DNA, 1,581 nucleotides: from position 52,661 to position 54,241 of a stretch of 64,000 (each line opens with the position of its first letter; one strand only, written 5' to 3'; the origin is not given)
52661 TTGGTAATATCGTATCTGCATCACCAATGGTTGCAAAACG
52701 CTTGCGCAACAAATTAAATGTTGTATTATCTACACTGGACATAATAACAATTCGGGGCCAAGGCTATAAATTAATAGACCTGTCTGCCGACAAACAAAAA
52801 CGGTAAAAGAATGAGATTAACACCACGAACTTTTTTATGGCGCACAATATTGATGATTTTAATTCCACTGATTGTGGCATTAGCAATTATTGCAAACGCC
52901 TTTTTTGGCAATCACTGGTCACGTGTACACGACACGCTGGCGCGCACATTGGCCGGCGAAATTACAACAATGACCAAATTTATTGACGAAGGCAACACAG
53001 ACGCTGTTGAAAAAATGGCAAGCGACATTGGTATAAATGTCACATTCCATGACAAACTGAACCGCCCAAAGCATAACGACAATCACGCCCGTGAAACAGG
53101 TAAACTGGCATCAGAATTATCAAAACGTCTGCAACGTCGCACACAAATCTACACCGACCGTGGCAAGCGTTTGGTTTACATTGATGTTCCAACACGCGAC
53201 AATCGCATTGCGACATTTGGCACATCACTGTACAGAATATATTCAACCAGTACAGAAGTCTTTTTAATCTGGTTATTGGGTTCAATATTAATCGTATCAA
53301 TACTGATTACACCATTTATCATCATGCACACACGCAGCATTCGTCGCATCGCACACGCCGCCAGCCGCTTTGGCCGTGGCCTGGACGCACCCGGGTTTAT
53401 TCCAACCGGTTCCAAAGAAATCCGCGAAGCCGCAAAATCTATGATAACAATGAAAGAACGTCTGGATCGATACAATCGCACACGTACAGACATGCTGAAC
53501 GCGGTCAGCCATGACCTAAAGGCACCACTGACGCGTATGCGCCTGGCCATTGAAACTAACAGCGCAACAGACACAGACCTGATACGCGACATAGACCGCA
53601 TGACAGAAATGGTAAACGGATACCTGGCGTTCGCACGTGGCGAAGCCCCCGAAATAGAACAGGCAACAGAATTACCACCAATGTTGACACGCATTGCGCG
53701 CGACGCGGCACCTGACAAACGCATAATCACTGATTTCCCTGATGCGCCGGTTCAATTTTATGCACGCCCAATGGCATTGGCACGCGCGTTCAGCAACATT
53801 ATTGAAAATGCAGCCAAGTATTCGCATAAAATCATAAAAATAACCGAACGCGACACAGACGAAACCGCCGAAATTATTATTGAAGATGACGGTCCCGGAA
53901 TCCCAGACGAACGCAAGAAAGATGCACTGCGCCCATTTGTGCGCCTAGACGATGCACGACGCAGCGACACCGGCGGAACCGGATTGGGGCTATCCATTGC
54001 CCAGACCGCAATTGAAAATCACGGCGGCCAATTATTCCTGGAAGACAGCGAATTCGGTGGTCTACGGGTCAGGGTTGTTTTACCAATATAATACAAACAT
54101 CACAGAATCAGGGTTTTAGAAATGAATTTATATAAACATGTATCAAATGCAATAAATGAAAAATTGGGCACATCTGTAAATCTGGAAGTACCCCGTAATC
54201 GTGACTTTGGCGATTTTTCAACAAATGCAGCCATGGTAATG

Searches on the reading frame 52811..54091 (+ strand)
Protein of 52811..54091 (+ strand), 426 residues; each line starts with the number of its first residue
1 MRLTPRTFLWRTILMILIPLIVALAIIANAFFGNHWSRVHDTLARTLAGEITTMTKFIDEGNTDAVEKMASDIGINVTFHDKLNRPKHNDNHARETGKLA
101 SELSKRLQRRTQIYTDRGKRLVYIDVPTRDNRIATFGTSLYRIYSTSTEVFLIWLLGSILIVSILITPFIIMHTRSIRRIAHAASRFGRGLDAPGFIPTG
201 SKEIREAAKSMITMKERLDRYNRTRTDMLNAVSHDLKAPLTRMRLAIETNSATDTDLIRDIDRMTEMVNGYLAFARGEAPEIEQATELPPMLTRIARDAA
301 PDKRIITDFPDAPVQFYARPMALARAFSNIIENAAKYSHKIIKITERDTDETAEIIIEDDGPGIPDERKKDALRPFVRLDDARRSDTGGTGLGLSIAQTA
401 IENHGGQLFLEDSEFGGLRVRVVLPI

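Call 89: search_protein_families(library=pfam, proteins=[window:52811-54091:+], max_evalue=0.00001)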
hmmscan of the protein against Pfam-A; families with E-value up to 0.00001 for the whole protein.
window:52811-54091:+ (426 aa): 2 families
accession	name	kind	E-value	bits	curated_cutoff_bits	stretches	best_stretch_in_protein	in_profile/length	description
PF02518.31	HATPase_c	-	2.8e-21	76.5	26.4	1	320-425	3-108/111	Histidine kinase-, DNA gyrase B-, and HSP90-like ATPase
PF00512.31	HisKA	-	5.4e-07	30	26.9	1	225-279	2-65/66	His Kinase A (phospho-acceptor) domain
